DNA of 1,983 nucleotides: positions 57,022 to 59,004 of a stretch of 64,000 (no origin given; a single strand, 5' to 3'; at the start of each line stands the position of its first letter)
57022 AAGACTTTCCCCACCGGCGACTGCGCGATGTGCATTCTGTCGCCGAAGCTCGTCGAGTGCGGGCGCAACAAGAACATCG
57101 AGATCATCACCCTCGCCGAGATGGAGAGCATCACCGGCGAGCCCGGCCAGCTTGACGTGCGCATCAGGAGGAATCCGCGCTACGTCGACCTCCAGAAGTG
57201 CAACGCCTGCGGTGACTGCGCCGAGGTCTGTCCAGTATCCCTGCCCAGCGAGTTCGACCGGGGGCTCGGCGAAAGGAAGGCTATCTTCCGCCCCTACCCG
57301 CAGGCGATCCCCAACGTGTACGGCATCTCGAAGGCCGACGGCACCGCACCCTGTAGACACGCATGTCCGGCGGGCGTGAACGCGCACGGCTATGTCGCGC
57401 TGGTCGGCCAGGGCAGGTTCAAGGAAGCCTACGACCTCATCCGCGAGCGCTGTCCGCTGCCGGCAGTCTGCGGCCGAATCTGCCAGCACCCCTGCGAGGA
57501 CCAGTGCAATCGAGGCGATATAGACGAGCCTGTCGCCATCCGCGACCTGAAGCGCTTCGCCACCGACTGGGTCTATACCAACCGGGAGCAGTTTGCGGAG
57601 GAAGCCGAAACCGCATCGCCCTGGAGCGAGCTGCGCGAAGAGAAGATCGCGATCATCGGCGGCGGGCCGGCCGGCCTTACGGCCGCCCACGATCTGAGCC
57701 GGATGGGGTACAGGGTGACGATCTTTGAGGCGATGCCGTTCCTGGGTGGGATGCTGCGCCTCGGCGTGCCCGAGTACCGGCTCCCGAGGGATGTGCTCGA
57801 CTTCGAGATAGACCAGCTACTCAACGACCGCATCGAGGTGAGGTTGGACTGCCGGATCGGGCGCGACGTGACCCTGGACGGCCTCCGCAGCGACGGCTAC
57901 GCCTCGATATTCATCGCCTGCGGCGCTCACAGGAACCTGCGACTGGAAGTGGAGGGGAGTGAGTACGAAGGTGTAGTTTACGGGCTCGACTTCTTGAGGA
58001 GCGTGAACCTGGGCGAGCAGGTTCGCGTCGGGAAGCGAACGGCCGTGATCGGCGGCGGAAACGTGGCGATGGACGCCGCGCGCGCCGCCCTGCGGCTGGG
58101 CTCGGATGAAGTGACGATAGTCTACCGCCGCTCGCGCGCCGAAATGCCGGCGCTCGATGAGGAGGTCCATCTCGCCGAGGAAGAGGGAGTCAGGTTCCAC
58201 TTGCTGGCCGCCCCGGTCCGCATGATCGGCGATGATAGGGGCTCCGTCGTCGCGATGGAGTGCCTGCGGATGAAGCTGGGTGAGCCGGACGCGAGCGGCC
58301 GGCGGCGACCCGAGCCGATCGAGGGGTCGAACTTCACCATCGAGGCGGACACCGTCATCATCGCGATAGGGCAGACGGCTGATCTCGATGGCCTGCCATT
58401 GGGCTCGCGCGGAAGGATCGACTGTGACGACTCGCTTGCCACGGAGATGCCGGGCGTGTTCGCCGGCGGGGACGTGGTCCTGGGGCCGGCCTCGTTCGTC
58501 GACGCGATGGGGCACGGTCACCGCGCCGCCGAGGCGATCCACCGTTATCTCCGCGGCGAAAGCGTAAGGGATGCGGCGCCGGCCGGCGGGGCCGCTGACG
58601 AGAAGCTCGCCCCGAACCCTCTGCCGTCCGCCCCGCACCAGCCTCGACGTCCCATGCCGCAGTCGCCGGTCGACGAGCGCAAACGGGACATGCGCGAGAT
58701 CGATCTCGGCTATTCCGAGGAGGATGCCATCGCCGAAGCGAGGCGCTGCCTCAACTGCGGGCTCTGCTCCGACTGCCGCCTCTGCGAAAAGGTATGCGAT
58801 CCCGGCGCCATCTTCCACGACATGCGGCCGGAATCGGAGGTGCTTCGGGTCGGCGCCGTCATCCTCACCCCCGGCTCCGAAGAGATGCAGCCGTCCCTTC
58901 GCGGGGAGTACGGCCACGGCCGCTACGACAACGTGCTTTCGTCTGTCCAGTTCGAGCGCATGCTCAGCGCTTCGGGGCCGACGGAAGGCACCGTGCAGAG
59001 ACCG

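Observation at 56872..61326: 1484-aa HdrL-type fusion: two HdrA modules flanking an NfnB/GltD-like NAD(P)H domain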

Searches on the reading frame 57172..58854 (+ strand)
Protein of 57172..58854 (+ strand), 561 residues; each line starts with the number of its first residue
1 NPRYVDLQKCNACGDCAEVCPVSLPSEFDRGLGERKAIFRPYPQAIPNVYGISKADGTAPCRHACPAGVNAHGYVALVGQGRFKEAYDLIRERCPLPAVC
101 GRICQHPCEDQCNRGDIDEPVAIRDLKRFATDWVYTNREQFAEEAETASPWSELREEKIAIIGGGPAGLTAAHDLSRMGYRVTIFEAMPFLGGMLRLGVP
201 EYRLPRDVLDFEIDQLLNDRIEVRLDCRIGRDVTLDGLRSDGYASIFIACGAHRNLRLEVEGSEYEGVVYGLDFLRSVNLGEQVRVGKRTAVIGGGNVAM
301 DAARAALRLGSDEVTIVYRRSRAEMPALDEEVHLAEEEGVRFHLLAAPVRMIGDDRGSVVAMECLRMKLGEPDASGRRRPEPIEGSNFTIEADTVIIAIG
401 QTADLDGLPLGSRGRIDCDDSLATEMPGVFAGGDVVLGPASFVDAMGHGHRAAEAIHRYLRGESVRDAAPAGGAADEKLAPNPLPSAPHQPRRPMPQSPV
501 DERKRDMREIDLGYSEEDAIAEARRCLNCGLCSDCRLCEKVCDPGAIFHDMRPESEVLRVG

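Call 41: search_solved_structures(query=window:57172-58854:+, max_evalue=1e-30, show_alignments=4)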
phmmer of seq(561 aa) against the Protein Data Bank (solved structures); distinct sequences matched with E-value up to 1e-30: 12.
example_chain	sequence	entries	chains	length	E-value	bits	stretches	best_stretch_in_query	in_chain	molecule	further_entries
9bov_A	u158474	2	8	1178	2.1e-129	436.1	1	54-539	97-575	Molybdopterin oxidoreductase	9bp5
9n5u_A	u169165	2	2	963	5.3e-125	421.6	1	55-464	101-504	NfnA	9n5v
8oh5_C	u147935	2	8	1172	6.6e-113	381.6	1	54-539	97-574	Formate dehydrogenase-O, major subunit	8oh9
4ylf_B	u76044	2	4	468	1.2e-107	364.2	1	58-463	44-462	Dihydropyrimidine dehydrogenase subunit A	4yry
5jca_L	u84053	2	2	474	5.3e-101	342.3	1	59-463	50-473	NADH-dependent Ferredoxin:NADP Oxidoreductase (NfnI) subunit alpha | NADH-dependent Ferredoxin:NADP Oxidoreductase subunit alpha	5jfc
5vj7_A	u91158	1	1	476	1.6e-90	307.7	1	59-461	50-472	Oxidoreductase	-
6s6s_G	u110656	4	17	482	5.4e-62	213.5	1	61-467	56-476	Glutamate synthase [NADPH] small chain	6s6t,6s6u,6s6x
2vdc_G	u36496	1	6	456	8.1e-60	206.3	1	57-467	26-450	GLUTAMATE SYNTHASE [NADPH] SMALL CHAIN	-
1gt8_A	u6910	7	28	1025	5.2e-40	140.9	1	58-463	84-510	DIHYDROPYRIMIDINE DEHYDROGENASE | Dihydropyrimidine dehydrogenase [NADP(+)]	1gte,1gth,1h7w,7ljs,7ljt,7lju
7m31_A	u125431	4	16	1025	5.2e-40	140.9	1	58-463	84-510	Dihydropyrimidine dehydrogenase [NADP(+)]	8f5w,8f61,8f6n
1h7x_A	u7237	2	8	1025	5.2e-40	140.9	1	58-463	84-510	DIHYDROPYRIMIDINE DEHYDROGENASE | Dihydropyrimidine dehydrogenase [NADP(+)]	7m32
7mfm_I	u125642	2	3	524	7.1e-37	130.6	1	73-466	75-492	Glutamate synthase (NADPH) small chain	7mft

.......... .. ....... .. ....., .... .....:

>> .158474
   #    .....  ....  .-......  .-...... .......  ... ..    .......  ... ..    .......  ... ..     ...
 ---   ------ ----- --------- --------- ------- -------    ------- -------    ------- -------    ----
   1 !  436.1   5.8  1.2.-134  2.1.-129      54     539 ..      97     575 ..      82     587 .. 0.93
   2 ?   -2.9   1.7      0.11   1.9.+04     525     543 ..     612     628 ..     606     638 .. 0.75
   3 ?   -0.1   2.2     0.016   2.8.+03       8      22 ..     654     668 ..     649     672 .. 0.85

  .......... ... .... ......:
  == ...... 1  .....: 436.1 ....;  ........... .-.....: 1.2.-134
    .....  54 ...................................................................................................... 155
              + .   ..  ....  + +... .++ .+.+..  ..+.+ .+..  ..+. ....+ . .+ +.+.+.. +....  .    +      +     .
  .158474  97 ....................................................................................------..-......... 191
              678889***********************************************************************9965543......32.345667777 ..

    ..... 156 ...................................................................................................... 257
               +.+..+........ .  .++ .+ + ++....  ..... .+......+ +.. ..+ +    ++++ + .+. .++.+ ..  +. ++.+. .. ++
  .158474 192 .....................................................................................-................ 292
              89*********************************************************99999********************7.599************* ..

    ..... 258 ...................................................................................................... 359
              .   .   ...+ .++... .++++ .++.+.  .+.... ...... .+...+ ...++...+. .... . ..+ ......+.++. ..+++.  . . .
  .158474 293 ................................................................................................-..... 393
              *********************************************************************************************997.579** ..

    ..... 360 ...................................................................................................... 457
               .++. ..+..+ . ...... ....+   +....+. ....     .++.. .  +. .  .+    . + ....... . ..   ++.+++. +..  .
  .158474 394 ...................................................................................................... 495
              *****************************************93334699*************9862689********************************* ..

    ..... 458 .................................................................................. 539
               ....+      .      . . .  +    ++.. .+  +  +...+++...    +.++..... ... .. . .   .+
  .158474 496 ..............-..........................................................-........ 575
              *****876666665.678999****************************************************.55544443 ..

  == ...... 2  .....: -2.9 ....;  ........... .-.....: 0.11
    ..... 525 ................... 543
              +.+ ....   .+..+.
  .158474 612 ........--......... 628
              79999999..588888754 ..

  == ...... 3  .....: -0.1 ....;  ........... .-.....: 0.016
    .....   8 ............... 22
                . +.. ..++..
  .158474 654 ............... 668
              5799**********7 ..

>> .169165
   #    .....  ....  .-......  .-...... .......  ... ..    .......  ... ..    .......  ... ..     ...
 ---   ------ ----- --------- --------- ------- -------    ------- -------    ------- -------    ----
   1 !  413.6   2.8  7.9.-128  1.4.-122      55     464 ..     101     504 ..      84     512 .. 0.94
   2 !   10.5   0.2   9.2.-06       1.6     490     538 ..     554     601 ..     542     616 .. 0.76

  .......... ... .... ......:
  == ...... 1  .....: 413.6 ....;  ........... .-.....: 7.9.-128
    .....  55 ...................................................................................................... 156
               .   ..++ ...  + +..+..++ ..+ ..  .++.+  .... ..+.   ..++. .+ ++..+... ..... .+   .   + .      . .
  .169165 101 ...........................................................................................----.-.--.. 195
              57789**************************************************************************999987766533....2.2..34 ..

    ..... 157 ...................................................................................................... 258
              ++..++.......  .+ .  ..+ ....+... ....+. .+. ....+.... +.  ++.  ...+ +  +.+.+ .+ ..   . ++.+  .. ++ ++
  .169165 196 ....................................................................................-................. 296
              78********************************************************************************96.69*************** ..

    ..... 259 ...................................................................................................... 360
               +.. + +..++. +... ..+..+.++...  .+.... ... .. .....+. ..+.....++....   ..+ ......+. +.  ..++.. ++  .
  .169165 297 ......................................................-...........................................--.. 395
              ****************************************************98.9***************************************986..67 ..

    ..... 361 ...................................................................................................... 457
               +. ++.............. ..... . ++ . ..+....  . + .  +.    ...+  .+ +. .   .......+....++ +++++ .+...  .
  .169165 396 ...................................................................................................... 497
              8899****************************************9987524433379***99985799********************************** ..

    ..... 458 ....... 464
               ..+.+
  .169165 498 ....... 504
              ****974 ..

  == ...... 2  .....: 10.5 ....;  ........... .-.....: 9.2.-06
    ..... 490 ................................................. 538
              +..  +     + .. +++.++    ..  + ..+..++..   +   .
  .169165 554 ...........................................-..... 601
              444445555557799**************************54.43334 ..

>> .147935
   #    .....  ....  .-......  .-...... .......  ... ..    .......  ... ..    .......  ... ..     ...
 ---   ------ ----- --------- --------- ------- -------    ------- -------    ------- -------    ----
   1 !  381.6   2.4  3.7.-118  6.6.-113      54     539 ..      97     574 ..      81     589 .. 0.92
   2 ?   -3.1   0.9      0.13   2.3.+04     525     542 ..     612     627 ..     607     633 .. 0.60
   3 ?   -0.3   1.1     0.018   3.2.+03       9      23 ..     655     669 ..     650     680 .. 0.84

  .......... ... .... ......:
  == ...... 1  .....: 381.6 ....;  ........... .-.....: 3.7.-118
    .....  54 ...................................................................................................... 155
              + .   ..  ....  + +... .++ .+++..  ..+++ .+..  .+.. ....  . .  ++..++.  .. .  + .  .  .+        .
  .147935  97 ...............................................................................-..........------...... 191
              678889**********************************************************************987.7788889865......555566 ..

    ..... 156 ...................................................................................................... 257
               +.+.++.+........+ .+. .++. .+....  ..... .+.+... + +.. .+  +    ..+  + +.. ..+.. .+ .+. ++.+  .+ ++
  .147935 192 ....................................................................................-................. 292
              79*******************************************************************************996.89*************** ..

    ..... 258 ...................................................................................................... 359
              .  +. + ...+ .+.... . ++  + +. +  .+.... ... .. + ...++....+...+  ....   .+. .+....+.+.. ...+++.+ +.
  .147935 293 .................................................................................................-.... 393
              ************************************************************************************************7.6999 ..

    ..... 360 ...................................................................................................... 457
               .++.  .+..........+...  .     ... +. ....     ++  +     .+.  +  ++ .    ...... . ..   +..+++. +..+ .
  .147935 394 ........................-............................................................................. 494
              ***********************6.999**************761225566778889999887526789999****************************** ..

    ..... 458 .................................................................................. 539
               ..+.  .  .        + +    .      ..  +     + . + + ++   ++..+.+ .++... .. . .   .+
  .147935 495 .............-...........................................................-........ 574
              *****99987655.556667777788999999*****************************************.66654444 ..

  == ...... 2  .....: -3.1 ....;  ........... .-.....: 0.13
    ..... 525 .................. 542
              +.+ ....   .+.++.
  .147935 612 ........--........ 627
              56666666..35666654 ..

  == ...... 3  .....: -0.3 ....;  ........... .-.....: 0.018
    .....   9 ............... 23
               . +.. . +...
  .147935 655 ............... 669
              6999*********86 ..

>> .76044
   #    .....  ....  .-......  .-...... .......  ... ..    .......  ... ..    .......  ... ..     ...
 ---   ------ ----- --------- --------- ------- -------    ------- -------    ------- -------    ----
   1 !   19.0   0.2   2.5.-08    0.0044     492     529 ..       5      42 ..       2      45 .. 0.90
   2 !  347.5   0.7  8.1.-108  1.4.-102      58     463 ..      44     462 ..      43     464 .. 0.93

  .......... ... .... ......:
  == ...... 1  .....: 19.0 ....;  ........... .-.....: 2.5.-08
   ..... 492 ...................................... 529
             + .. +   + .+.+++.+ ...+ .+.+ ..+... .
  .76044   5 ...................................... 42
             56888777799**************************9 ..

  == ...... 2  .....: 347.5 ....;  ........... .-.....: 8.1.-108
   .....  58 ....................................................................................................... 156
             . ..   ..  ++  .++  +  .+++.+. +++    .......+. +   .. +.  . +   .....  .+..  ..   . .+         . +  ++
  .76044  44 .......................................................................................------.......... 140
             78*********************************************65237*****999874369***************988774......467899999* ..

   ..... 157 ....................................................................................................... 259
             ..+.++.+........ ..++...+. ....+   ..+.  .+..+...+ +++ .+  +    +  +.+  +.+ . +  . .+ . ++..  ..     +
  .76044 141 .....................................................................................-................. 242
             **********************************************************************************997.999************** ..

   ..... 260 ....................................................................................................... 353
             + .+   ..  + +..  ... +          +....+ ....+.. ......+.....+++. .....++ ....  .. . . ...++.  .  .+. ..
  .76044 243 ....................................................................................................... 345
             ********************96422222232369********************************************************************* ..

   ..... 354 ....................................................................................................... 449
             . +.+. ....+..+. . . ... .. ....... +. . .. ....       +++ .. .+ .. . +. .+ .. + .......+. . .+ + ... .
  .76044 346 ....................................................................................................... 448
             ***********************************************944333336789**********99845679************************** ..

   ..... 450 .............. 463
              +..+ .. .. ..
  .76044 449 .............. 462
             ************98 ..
